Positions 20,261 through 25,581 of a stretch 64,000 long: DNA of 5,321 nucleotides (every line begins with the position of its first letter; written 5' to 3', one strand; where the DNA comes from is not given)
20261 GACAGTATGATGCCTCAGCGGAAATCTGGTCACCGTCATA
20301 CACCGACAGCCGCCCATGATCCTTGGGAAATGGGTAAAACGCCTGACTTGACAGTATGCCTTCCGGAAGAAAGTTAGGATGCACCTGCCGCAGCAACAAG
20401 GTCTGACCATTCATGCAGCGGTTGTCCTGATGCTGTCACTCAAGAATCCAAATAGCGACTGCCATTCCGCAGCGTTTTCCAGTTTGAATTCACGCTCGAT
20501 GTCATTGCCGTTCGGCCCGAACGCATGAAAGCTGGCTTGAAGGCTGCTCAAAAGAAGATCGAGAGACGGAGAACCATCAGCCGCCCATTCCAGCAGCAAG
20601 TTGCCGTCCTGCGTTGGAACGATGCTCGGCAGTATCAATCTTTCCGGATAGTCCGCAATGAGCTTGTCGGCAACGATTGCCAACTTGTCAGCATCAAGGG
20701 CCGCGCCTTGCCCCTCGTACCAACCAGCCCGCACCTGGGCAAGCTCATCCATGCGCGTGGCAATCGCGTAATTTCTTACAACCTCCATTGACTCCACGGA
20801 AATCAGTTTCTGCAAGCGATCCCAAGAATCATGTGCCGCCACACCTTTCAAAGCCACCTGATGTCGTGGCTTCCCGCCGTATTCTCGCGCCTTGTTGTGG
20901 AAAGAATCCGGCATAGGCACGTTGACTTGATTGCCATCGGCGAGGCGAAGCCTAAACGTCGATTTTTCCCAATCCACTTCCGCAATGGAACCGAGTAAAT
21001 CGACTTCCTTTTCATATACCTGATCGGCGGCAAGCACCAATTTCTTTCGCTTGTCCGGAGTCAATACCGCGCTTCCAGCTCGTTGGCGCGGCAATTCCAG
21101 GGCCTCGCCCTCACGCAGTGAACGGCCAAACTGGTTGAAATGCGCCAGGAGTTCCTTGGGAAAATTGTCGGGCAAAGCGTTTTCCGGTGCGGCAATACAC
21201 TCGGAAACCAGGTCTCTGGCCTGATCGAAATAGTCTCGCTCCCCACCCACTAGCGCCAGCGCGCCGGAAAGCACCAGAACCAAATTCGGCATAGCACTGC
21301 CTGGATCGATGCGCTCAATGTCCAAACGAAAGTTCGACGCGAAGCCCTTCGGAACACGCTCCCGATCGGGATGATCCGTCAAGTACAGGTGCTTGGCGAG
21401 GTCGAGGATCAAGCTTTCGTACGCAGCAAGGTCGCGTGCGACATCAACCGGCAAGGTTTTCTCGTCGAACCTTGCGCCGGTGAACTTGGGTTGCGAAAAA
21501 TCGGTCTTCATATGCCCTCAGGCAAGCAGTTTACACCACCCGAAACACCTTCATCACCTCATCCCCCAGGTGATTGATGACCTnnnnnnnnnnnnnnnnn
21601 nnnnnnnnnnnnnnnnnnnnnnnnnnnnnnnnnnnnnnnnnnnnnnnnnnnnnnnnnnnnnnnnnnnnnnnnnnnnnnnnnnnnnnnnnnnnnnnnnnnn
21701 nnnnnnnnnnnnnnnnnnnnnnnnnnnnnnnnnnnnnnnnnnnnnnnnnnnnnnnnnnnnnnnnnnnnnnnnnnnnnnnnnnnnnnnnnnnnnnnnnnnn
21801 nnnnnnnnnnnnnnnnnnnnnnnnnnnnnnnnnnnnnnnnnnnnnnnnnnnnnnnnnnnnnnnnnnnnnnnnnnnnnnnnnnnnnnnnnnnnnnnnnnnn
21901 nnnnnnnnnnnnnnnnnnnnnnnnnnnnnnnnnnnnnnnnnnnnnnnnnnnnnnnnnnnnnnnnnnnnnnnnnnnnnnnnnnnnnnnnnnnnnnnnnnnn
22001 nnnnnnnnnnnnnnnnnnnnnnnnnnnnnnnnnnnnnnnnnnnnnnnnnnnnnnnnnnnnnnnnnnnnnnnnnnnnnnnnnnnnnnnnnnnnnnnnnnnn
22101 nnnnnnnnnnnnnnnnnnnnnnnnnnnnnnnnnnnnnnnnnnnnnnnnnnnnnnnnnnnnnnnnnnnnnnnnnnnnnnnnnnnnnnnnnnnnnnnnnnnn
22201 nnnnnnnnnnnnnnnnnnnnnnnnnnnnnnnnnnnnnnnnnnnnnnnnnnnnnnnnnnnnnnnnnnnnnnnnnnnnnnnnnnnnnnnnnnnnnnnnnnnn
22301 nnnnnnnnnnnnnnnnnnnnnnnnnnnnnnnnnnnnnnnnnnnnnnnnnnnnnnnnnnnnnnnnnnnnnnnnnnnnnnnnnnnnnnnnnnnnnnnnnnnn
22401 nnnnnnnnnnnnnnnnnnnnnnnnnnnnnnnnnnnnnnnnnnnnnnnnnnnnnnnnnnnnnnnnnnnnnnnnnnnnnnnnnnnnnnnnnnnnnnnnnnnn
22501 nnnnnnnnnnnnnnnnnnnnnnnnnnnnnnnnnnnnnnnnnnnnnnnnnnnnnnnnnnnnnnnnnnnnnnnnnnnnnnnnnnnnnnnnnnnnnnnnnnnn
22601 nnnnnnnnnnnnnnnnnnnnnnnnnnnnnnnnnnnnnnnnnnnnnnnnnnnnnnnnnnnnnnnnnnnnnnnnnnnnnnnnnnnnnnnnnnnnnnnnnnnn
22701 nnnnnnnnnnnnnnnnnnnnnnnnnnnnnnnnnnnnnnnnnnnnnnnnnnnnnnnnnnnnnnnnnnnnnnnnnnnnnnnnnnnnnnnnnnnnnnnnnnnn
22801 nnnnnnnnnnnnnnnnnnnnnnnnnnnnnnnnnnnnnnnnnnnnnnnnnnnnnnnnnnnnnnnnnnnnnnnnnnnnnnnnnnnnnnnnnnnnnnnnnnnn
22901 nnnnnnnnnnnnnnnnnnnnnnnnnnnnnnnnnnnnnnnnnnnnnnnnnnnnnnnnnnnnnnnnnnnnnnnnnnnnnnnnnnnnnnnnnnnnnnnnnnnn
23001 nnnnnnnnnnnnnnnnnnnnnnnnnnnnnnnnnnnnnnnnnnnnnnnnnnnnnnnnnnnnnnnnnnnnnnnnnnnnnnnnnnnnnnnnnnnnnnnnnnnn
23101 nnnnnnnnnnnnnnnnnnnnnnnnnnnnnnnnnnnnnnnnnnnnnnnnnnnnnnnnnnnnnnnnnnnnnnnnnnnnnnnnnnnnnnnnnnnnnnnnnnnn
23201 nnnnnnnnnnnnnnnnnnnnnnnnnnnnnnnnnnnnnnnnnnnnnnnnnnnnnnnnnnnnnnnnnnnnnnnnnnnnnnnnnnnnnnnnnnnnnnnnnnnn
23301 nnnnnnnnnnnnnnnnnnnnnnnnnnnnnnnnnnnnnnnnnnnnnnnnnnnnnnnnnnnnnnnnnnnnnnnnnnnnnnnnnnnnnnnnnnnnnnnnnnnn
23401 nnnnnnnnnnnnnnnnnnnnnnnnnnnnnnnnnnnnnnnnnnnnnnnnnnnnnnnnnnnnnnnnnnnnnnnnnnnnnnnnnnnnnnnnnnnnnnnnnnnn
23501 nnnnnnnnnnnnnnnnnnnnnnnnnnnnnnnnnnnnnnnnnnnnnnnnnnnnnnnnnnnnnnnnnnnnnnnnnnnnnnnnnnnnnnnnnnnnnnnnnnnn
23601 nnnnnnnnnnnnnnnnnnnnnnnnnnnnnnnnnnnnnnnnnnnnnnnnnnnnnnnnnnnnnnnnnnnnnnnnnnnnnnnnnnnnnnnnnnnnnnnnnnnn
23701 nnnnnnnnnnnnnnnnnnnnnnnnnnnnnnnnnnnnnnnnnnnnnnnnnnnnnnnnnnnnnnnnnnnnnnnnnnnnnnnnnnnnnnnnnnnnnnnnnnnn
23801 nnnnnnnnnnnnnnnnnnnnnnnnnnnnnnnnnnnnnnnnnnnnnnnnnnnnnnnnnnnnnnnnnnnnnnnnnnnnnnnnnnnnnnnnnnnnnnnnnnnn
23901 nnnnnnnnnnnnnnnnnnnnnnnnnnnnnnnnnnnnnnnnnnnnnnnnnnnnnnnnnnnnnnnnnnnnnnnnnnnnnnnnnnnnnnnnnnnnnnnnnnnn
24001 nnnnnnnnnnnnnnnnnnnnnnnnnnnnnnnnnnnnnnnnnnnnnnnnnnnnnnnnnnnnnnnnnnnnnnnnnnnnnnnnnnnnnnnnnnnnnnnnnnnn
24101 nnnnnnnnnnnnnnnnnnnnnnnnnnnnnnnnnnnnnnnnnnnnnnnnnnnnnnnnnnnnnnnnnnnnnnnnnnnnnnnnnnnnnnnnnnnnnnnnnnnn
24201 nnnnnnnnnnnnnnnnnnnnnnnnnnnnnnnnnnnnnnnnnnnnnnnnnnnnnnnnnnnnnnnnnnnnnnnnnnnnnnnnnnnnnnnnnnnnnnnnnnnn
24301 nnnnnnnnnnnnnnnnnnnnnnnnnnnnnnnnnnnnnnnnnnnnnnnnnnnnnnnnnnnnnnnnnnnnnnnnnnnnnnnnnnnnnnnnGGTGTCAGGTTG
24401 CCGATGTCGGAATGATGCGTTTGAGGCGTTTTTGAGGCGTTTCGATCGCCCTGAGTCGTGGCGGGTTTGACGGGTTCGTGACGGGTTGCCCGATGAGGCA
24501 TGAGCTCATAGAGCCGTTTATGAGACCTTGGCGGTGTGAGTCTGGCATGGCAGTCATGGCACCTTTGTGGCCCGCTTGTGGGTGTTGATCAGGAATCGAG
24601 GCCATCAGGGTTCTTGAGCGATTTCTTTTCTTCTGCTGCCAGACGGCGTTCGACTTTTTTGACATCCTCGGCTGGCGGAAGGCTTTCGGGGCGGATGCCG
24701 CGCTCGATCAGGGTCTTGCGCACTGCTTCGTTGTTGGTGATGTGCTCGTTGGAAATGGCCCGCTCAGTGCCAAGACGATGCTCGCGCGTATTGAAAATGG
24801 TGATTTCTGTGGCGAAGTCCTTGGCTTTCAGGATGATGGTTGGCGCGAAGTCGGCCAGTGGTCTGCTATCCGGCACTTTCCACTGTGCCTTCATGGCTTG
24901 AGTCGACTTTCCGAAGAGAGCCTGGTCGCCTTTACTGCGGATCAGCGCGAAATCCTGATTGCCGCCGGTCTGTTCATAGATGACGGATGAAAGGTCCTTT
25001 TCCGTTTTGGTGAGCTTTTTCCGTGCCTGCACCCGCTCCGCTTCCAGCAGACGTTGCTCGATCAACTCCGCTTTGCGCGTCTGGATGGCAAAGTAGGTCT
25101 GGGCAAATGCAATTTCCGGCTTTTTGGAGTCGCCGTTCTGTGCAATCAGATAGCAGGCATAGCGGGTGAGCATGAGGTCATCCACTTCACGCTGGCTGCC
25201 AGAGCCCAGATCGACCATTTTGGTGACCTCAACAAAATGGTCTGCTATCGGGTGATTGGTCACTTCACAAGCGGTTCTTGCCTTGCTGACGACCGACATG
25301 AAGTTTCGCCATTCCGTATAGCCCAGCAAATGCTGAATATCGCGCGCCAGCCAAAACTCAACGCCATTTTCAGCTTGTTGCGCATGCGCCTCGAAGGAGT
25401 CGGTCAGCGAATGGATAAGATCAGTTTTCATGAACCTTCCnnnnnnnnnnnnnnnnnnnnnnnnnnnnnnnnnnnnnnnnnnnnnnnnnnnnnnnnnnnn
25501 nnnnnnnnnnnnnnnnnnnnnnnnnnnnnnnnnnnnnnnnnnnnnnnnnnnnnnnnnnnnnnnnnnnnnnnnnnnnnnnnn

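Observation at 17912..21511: Three-gene operon P366-P124-helicase immediately downstream of the Type III mod gene: candidate helicase-based defense module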

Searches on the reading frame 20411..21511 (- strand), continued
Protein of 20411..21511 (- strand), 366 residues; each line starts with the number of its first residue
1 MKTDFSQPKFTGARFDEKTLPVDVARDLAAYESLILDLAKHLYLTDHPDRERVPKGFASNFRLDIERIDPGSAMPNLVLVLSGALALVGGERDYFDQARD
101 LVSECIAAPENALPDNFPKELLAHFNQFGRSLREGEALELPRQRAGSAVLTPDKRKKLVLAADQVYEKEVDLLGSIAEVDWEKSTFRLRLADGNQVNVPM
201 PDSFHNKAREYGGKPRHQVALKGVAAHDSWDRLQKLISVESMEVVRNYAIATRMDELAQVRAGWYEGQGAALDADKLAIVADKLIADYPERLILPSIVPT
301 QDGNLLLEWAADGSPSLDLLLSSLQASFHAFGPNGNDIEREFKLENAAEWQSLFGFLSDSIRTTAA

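Call 94: fold_search(model_id=the predicted structure, library=pdb)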
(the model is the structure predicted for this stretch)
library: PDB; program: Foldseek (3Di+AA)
matches with E <= 10: 1257; with E <= 0.001: 0
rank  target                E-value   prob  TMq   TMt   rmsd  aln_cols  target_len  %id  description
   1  7az8_B                1.2e-02  0.11  0.12  0.12  19.1       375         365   12  DNA polymerase sliding clamp from Escherichia coli with peptide 43 bound (released 2021-12-01)
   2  4ql5_A                1.4e-02  1.00  0.13  0.54   6.0        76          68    9  Crystal structure of translation initiation factor IF-1 from Streptococcus pneumoniae TIGR4 (released 2014-07-02)
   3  4n96_A                1.6e-02  0.10  0.11  0.11  18.0       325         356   13  E. coli sliding clamp in complex with 6-nitroindazole (released 2013-11-06)
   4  7azc_C                1.6e-02  0.10  0.11  0.11  19.0       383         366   12  DNA polymerase sliding clamp from Escherichia coli with peptide 22 bound (released 2021-12-01)
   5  7azf_A                1.6e-02  0.08  0.10  0.09  19.9       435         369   11  DNA polymerase sliding clamp from Escherichia coli with peptide 8 bound (released 2021-12-01)
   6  7azc_D                1.6e-02  0.10  0.12  0.12  19.6       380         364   13  DNA polymerase sliding clamp from Escherichia coli with peptide 22 bound (released 2021-12-01)
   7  5oqg_A                2.0e-02  0.12  0.09  0.08  25.3       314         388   10  Crystal structure of a single chain trimer composed of the MHC I heavy chain H-2Kb W167A, beta-2microglobulin, and and (released 2018-04-11)
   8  4k3k_A                2.0e-02  0.09  0.12  0.12  19.1       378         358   12  E. Coli sliding clamp in complex with (S)-2-(4-methylpentanamido)-3-phenylpropanoic acid (released 2013-05-01)
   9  4ovg_A                2.0e-02  0.08  0.11  0.11  19.0       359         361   12  E. coli sliding clamp in complex with (R)-9-(2-amino-2-oxoethyl)-6-chloro-2,3,4,9-tetrahydro-1H-carbazole-2-carboxylic (released 2014-03-05)
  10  8e28_A                2.2e-02  0.28  0.14  0.08  19.4       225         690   12  Human Dis3L2 in complex with hairpin A-GCU14 (released 2023-03-01)
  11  5dnj_A                2.2e-02  0.20  0.10  0.15  17.8       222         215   10  Mouse Polo-box domain and Peptide analog 702 (released 2016-02-24)
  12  4k3m_A                2.3e-02  0.08  0.12  0.12  19.4       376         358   12  E.coli sliding clamp in complex with AcALDLF peptide (released 2013-05-01)
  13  3rga                  2.3e-02  0.06  0.08  0.09  19.9       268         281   11  Crystal structure of epoxide hydrolase for polyether lasalocid A biosynthesis (released 2012-03-07)
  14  9fco_I                2.4e-02  0.99  0.14  0.54   5.2        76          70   16  Structure of E. coli 30S-IF1-IF3-mRNA-Kasugamycin complex (released 2025-03-19)
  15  3i4o_B                2.4e-02  0.99  0.13  0.52   6.1        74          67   14  Crystal Structure of Translation Initiation Factor 1 from Mycobacterium tuberculosis (released 2010-02-23)
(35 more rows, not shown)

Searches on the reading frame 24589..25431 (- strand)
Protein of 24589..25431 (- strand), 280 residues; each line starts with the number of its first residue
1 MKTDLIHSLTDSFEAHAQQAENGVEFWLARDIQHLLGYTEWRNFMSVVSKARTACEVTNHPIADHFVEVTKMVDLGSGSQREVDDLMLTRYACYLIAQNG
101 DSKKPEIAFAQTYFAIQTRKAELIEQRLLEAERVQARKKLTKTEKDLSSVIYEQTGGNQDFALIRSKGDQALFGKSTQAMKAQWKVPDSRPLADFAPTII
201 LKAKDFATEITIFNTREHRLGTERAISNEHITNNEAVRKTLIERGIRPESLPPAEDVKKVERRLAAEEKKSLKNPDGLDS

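Call 3: search_protein_families(library=pfam, proteins=[window:24589-25431:-], max_evalue=0.01)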
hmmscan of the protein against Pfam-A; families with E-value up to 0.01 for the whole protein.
window:24589-25431:- (280 aa): 1 family
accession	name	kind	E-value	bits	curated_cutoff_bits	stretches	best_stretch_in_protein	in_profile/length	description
PF02498.22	Bro-N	-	1.7e-11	45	25.6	1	21-113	7-94/96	BRO family, N-terminal domain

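Call 4: search_protein_families(library=padloc, proteins=[window:24589-25431:-], max_evalue=0.01)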
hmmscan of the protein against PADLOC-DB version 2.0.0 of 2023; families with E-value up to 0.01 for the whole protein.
window:24589-25431:- (280 aa): 4 families
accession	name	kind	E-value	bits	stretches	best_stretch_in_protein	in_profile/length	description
PDLC04919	PDC-S13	-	1.2e-117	390.1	1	1-274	1-276/281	-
PDLC03083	Specificity_I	-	5.4e-49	164.9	1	13-263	6-265/717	Type I specificity subunit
PDLC04871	PDC-S05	-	1.3e-30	104.7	1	3-128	4-129/468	-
PDLC04918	PDC-S13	-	1.3e-19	69.1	2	12-89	11-91/214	-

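Call 9: search_protein_families(library=ncbifam, proteins=[window:24589-25431:-], max_evalue=0.01)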
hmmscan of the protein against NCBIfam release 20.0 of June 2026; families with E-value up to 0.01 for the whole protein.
window:24589-25431:- (280 aa): 1 family
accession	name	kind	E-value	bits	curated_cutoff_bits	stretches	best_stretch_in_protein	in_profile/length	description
NF008573.0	PRK11525.1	equivalog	1e-113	379.5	242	1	1-278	1-287/288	DNA damage-inducible protein D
